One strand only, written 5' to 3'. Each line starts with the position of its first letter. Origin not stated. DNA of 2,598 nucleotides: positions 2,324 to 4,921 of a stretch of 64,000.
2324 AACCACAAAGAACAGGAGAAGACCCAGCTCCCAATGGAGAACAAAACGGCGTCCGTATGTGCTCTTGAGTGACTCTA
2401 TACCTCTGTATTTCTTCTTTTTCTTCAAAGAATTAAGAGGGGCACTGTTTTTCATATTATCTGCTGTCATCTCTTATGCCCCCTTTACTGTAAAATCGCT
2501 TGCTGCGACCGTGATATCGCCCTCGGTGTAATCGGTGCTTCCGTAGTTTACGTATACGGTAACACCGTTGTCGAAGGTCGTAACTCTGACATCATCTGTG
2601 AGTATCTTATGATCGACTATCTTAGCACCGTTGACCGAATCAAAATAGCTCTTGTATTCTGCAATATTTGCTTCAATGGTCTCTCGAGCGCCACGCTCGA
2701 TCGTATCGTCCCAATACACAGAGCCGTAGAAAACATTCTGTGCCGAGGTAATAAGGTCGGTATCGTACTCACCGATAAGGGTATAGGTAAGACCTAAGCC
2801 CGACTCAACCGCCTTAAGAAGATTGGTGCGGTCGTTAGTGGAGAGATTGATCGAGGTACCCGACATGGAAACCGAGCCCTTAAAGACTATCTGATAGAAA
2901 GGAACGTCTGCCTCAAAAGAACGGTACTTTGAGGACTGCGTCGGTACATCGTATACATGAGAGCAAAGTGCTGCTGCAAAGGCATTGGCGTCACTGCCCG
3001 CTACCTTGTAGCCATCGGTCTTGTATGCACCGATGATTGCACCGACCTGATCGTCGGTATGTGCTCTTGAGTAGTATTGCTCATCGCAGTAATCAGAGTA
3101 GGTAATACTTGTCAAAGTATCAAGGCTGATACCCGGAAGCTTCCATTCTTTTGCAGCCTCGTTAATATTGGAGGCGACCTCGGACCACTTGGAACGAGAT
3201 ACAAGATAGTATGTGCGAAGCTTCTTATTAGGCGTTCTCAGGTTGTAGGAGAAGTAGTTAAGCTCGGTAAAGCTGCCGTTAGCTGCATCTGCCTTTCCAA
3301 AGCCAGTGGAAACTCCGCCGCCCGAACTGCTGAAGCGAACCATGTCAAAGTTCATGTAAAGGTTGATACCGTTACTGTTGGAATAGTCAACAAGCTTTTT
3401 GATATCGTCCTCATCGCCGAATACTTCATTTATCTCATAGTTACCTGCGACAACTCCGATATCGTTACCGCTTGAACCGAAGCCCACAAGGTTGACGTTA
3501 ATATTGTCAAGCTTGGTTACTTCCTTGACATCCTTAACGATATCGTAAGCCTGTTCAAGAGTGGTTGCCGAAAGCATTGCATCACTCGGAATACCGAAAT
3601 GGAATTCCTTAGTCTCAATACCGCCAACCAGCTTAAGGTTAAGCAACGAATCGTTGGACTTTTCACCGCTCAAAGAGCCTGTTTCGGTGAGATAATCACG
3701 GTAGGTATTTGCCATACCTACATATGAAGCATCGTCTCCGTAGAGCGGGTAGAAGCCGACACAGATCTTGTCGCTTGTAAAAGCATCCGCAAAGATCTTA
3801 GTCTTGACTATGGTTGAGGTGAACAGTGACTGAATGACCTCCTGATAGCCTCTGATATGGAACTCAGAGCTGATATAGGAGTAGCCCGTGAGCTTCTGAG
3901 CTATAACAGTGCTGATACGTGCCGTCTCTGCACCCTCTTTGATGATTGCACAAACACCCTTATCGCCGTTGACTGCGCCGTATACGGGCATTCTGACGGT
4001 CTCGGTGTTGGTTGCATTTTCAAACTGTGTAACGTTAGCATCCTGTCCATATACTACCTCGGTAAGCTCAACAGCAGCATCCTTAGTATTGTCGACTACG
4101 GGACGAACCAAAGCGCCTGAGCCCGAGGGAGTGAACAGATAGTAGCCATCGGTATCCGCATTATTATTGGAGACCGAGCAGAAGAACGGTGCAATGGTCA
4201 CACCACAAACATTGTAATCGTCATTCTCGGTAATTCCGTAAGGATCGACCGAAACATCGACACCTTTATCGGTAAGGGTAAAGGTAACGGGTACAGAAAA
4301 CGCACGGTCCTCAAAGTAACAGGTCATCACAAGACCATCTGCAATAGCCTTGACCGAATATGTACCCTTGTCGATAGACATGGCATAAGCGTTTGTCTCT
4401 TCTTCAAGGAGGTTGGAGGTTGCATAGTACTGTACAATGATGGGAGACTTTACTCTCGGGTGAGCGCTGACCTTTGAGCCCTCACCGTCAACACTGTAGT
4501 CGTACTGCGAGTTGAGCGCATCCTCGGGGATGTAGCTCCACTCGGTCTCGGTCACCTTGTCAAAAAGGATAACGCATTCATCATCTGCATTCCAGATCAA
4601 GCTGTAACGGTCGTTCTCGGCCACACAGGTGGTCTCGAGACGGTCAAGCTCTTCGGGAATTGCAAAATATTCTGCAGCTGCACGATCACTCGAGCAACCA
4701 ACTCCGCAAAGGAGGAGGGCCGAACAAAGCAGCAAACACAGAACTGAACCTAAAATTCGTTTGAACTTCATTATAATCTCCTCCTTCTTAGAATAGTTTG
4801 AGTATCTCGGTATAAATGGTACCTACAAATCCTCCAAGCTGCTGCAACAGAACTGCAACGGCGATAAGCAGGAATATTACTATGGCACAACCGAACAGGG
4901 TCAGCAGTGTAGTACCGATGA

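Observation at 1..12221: Twelve-kb operon with two complete permease pairs, no ATPase, two giant extracytoplasmic proteins and an embedded NHL/Yip1 membrane protein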

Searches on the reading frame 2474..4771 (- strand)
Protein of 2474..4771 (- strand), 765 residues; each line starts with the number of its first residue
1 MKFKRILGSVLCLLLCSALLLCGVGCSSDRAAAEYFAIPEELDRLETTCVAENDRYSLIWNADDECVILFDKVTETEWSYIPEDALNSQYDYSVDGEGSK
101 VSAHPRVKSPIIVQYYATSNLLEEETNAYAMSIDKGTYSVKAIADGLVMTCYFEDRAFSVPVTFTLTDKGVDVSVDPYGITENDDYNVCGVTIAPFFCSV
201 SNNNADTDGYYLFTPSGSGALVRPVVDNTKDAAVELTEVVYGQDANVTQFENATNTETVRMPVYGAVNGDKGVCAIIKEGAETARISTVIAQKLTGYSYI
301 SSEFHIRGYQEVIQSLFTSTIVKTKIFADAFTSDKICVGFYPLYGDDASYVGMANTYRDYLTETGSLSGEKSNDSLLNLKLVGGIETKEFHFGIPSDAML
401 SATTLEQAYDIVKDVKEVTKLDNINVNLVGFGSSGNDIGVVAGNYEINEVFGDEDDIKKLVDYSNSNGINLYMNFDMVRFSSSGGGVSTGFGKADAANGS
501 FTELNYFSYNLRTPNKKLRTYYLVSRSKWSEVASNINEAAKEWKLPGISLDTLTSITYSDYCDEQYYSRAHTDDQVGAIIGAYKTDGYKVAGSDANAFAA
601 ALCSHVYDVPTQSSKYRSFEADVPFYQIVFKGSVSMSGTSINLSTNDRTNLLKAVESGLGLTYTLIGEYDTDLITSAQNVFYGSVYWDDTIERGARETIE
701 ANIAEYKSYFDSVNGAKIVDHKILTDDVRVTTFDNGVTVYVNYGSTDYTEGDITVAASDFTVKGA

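Call 6: search_protein_families(library=pfam, proteins=[window:2474-4771:-], max_evalue=0.01)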
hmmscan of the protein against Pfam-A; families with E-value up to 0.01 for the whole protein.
window:2474-4771:- (765 aa): 1 family
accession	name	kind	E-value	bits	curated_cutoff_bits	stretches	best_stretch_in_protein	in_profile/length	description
PF18952.6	DUF5696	-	3.5e-128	429.2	25.6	1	139-760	3-612/612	Family of unknown function (DUF5696)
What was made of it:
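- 2474..4771 (-): DUF5696 lipoprotein (765 aa). Predicted three-domain GH129-like glycosidase: N-terminal beta-sandwich, (beta/alpha)8 barrel, C-terminal beta domain. Pfam DUF5696 E 3.5e-128 (call 6).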

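Call 8: search_protein_families(library=ncbifam, proteins=[window:2474-4771:-], max_evalue=0.01)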
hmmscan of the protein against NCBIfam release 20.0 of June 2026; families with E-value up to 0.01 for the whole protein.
window:2474-4771:- (765 aa): 0 families

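Call 11: search_solved_structures(query=window:2474-4771:-, max_evalue=1)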
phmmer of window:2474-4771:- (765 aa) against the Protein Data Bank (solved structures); distinct sequences matched with E-value up to 1: 0.
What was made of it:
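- Tried and rejected: Sequence search of DUF5696 against PDB chains: no hit at E<=1 (call 11).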

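Call 13: find_homologous_proteins(query=window:2474-4771:-, max_evalue=0.00001)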
Query window:2474-4771:- (765 aa): 182 proteins with E <= 0.00001 among 8000 candidates; the best 120 are listed.
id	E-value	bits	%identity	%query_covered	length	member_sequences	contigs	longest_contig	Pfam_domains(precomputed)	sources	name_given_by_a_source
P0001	0.0e+0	1713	100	100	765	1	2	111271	PF18952.7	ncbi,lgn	-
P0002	0.0e+0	1350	78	100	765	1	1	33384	PF18952.7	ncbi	-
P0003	0.0e+0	1346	77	100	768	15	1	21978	PF18952.7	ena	-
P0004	0.0e+0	1327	77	100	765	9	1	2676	PF18952.7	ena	-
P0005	0.0e+0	1262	74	97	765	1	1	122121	PF18952.7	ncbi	-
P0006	0.0e+0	1257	74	97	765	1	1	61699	PF18952.7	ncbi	-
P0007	0.0e+0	1244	71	100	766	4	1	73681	PF18952.7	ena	-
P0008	0.0e+0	1241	71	100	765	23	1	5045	PF18952.7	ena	-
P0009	0.0e+0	1238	72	96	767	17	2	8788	PF18952.7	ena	-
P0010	0.0e+0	1236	72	97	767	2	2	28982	PF18952.7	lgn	-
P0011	0.0e+0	1231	71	100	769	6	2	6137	PF18952.7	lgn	-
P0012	0.0e+0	1218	71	100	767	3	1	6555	PF18952.7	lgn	-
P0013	0.0e+0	1218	70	100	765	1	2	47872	PF18952.7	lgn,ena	-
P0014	0.0e+0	1210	70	100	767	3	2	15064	PF18952.7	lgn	-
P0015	0.0e+0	1204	69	100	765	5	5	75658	PF18952.7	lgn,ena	-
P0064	7.8e-249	846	52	99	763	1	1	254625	PF18952.7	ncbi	-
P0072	2.4e-147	510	37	94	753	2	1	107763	PF18952.7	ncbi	-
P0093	1.8e-127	445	35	94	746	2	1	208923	PF18952.7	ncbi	-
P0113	2.3e-118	415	34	98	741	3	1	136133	PF18952.7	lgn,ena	-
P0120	7.5e-115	403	33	100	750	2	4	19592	PF18952.7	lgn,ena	-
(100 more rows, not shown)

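Call 15: find_encoding_contigs(protein=P0001, flank=10000, max_places=2)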
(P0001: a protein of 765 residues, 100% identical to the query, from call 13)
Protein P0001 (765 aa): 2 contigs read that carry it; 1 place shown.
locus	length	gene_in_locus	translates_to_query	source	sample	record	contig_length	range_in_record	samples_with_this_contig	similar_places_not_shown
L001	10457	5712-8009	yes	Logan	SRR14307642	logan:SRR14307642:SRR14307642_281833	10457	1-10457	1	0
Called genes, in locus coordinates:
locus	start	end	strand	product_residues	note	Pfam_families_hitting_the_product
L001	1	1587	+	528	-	?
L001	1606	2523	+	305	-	PF00528:BPD_transp_1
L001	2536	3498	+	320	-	-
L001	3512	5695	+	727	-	PF01436:NHL (faint), PF04893:Yip1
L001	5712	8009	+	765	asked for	PF18952:DUF5696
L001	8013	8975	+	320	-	PF00528:BPD_transp_1 (faint)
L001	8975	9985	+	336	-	PF00528:BPD_transp_1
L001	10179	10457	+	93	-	?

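Call 17: find_encoding_contigs(protein=P0064, flank=10000, max_places=1)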
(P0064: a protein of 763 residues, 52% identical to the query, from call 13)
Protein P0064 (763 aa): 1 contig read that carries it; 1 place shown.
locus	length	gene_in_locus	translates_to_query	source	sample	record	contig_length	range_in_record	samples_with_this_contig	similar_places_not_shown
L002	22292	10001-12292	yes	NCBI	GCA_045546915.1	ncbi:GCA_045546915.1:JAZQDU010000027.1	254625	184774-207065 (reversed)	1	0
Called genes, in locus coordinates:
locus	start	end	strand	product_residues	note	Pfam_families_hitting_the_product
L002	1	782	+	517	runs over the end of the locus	PF01235:Na_Ala_symp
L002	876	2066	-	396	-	PF00722:Glyco_hydro_16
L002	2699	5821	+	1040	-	PF01547:SBP_bac_1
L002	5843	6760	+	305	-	PF00528:BPD_transp_1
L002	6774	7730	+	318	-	PF00528:BPD_transp_1 (weak)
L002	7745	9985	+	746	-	PF01436:NHL (faint), PF04893:Yip1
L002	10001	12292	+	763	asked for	PF18952:DUF5696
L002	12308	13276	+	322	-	PF00528:BPD_transp_1 (faint)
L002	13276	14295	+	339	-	PF00528:BPD_transp_1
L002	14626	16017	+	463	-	PF01547:SBP_bac_1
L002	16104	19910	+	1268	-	PF02018:CBM_4_9 (faint), PF09479:Flg_new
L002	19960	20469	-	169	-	PF06177:QueT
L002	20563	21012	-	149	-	PF00075:RNase_H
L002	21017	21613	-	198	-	PF01726:LexA_DNA_bind, PF09339:HTH_IclR (weak), PF12802:MarR_2 (faint), PF00717:Peptidase_S24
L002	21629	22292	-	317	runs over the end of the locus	PF14446:Prok-RING_1, PF10947:DUF2628 (weak)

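Call 18: find_encoding_contigs(protein=P0093, flank=10000, max_places=1)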
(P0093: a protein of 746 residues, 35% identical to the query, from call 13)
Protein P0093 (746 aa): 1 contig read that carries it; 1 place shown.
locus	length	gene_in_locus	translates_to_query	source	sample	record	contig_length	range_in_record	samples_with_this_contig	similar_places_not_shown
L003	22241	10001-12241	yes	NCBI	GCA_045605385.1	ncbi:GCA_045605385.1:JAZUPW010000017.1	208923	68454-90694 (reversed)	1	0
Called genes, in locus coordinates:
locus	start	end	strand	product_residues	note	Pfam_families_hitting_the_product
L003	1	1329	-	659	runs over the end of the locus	PF22745:Nlig-Ia, PF01653:DNA_ligase_aden, PF03120:OB_DNA_ligase, PF00533:BRCT, PF12738:PTCB-BRCT (weak)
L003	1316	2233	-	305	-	PF00165:HTH_AraC (weak), PF12833:HTH_18, PF00165:HTH_AraC (weak)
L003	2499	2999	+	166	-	-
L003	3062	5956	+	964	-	PF13416:SBP_bac_8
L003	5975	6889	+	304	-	PF00528:BPD_transp_1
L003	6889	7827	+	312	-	PF00528:BPD_transp_1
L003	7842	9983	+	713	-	PF07719:TPR_2 (faint), PF13432:TPR_16 (faint), PF14559:TPR_19 (weak), PF04893:Yip1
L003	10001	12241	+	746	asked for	PF18952:DUF5696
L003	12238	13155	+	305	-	-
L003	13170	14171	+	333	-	PF00528:BPD_transp_1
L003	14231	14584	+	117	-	-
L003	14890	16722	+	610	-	PF03553:Na_H_antiporter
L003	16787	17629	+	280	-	PF01171:ATP_bind_3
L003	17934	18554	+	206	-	-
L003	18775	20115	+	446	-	PF01546:Peptidase_M20, PF07687:M20_dimer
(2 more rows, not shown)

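Call 19: find_encoding_contigs(protein=P0113, flank=10000, max_places=1)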
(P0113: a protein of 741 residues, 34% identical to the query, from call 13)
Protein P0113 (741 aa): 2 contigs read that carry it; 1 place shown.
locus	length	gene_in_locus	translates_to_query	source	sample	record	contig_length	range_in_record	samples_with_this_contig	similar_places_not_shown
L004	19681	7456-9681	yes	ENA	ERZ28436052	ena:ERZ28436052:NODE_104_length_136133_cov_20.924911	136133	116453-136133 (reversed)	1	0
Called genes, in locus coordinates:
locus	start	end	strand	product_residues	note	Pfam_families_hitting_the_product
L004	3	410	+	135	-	?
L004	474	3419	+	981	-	PF01547:SBP_bac_1, PF13416:SBP_bac_8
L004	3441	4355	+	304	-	PF00528:BPD_transp_1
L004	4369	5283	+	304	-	PF00528:BPD_transp_1 (faint)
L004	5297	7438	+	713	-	PF01436:NHL (faint), PF04893:Yip1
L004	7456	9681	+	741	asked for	PF18952:DUF5696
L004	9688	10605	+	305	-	PF00528:BPD_transp_1 (weak)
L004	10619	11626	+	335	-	PF00528:BPD_transp_1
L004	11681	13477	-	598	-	PF02878:PGM_PMM_I, PF02879:PGM_PMM_II, PF02880:PGM_PMM_III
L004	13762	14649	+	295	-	PF00701:DHDPS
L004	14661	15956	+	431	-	PF00278:Orn_DAP_Arg_deC, PF02784:Orn_Arg_deC_N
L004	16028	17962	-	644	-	PF06808:DctM, PF11874:DUF3394 (weak)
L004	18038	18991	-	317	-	PF12974:Phosphonate-bd (faint), PF16868:NMT1_3, PF09084:NMT1 (weak)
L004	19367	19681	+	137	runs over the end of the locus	PF14478:DUF4430 (weak)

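Call 21: find_related_loci(query=A1, collection=genome_contigs, flank=10000)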
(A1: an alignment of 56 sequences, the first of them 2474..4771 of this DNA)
Query A1 (765 aa) in genome_contigs; peptide patterns used: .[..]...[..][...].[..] (x = any residue, [..] = any of these).
362 stretches matched a pattern; 344 encode a relative of the query (tblastn E <= 1e-3); the best 80 are kept; 80 distinct loci.
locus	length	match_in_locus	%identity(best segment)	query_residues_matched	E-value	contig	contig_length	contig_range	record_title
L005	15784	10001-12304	77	1-765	0e+0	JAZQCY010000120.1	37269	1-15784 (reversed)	MAG: Acutalibacteraceae bacterium isolate T1900044637_TS20190103.MAGScoT_cleanbin_000031 SGB_1183_k141_1380633, whole ge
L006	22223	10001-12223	74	25-765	0e+0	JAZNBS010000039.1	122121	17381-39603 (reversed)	MAG: Acutalibacteraceae bacterium isolate T1900044741_TS20190207.MAGScoT_cleanbin_000005 SGB_2064_k141_753222, whole gen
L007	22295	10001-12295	69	1-765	0e+0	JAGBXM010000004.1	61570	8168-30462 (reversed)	MAG: Clostridia bacterium isolate RGIG9536 Yak_Colon-2__c24353, whole genome shotgun sequence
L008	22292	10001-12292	70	2-764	0e+0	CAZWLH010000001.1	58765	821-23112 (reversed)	MAG TPA_asm: uncultured Eubacteriales bacterium isolate SRP350583_co1_353 genome assembly, contig: NODE_709_length_58765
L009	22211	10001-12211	69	22-761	0e+0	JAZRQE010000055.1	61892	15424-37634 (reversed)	MAG: Acutalibacteraceae bacterium isolate T1900045367_YK20190057.MAGScoT_cleanbin_000004 SGB_6844_k141_3312778, whole ge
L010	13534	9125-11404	66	2-761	0e+0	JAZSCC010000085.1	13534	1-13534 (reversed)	MAG: Acutalibacteraceae bacterium isolate T1900044921_TS20190387.MAGScoT_cleanbin_000030 SGB_3356_k141_2037379, whole ge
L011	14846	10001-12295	77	1-765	0e+0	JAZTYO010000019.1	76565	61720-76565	MAG: Acutalibacteraceae bacterium isolate T1900045326_YK20190015.MAGScoT_cleanbin_000004 SGB_6450_k141_2736736, whole ge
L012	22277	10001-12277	67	2-760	0e+0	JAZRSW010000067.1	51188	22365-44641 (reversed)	MAG: Acutalibacteraceae bacterium isolate T1900045345_YK20190035.MAGScoT_cleanbin_000017 SGB_6702_k141_993058, whole gen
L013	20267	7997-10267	57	1-764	0e+0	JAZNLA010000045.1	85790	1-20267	MAG: Acutalibacteraceae bacterium isolate T1900044672_TS20190138.MAGScoT_cleanbin_000006 SGB_1596_k141_2867174, whole ge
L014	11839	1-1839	70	153-765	0e+0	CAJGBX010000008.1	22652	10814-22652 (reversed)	MAG: Clostridiaceae bacterium isolate MAG20 genome assembly, contig: k141_4704396_length_22652_cov_14.8649, whole genome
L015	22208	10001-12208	57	25-765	0e+0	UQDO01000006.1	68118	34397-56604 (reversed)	uncultured Ruminococcaceae bacterium isolate UMGS172 genome assembly, contig: NODE_413_length_68118_cov_57.736068, whole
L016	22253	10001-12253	56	4-762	0e+0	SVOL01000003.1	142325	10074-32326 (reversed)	MAG: Oscillospiraceae bacterium isolate SIG564 NODE_462_length_142325_cov_3.333654, whole genome shotgun sequence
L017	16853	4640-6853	58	23-765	0e+0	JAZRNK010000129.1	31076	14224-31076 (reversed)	MAG: Acutalibacteraceae bacterium isolate T1900045410_YK20190100.MAGScoT_cleanbin_000014 SGB_7007_k141_3097446, whole ge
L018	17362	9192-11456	57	5-765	0e+0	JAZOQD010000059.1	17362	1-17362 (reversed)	MAG: Acutalibacteraceae bacterium isolate T1900045569_YK20190263.MAGScoT_cleanbin_000044 SGB_7964_k141_2113336, whole ge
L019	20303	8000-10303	56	4-760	0e+0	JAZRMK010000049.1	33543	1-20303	MAG: Acutalibacteraceae bacterium isolate T1900045425_YK20190116.MAGScoT_cleanbin_000009 SGB_7064_k141_1221962, whole ge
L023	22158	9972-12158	40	2-755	6e-156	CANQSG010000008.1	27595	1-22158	MAG: uncultured Clostridia bacterium isolate Lapin-032__bin64 genome assembly, contig: Lapin-032__NODE_2756_length_27595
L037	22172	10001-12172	36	3-760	1e-137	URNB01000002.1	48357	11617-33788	uncultured Ruminococcaceae bacterium isolate UMGS1148 genome assembly, contig: NODE_437_length_48357_cov_6.137406, whole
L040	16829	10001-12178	35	2-746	1e-133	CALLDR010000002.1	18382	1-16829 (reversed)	MAG TPA_asm: uncultured Emergencia sp. isolate SRR12395652_bin.29_CONCOCT_v1.1_MAG genome assembly, contig: ERZ1673725.1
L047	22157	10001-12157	35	4-743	3e-129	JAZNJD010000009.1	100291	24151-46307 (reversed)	MAG: Acutalibacteraceae bacterium isolate T1900044681_TS20190147.MAGScoT_cleanbin_000007 SGB_1690_k141_712186, whole gen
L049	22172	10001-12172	35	3-746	1e-128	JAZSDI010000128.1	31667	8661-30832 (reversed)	MAG: Acutalibacteraceae bacterium isolate T1900044599_TS20190065.MAGScoT_cleanbin_000033 SGB_681_k141_1456198, whole gen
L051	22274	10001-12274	35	2-763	4e-128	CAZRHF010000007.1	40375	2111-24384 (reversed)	MAG TPA_asm: uncultured Eubacteriales bacterium isolate SRP315200_co1_92 genome assembly, contig: NODE_1142_length_40375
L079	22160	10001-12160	35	3-743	3e-119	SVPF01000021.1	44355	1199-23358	MAG: Oscillospiraceae bacterium isolate SIG584 NODE_18876_length_44355_cov_3.235823, whole genome shotgun sequence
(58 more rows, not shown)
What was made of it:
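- Two or three copies occur in some genomes (call 21). Multi-copy diversification within a genome (call 21) fits nutrient foraging better than envelope upkeep.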

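Call 22: predict_structure(alignment_id=A1)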
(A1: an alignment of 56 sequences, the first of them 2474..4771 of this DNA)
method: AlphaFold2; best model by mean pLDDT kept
length: 765 residues; sequences in the alignment: 56
mean_pLDDT: 90.3   pTM: 0.90
mean pLDDT of the five models: 90.3, 89.8, 88.8, 88.6, 87.0
residues with pLDDT >= 90: 534; 70-90: 191; 50-70: 34; < 50: 6
segments of 3 or more residues with pLDDT < 50: 24-27
pLDDT, mean of each block of 10 residues (from residue 1): 76 83 54 83 93 97 94 94 76 52 85 93 92 94 96 95 96 95 92 96 87 96 77 87 89 84 96 97 94 89 93 70 82 92 97 97 90 95 86 81 96 96 95 91 93 94 96 96 92 88 84 85 96 97 96 95 90 95 96 96 95 91 97 95 92 97 93 77 88 92 96 96 95 96 95 93 77
secondary structure, 60 per line:
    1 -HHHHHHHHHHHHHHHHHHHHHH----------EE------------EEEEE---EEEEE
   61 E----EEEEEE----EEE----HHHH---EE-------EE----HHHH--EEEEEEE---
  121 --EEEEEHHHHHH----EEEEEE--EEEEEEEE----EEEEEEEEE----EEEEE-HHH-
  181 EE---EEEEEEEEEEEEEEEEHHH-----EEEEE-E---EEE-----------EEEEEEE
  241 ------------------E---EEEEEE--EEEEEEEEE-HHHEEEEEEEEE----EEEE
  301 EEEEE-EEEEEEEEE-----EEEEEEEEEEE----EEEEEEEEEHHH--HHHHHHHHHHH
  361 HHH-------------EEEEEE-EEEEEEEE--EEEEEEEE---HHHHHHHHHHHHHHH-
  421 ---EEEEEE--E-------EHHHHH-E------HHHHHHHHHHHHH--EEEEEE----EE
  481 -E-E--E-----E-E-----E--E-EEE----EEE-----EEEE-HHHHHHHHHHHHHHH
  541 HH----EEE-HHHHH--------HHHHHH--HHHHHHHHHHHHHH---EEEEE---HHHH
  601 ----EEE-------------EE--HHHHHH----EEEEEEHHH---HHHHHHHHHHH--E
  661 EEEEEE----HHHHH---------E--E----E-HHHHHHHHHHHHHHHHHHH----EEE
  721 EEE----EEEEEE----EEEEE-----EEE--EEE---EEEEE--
elements in order (helices of 4 or more, strands of 3 or more residues): H2-23 E48-52 E56-61 E66-71 E76-78 H83-86 H105-108 E111-117 E123-127 H128-133 E138-143 E146-153 E158-166 E171-175 E186-201 E210-214 E220-222 E234-240 E263-268 E271-279 E284-292 E297-305 E307-315 E321-331 E336-344 H350-363 E377-382 E384-391 E394-401 H405-419 E424-429 H441-445 H454-466 E469-474 E506-508 E513-515 E521-524 H526-542 E547-549 H551-555 H564-569 H572-585 E589-593 H597-600 E605-607 H625-630 E635-640 H647-657 E660-666 H671-675 H695-713 E718-723 E728-733 E738-742 E748-750 E753-755 E759-763
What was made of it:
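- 2474..4771 (-): AF2 model: pLDDT 90.3, pTM 0.90 (call 22).
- On Glycoside hydrolase family 129 (also GH101 and GH36): AF2 model with pLDDT 90.3 (call 22).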
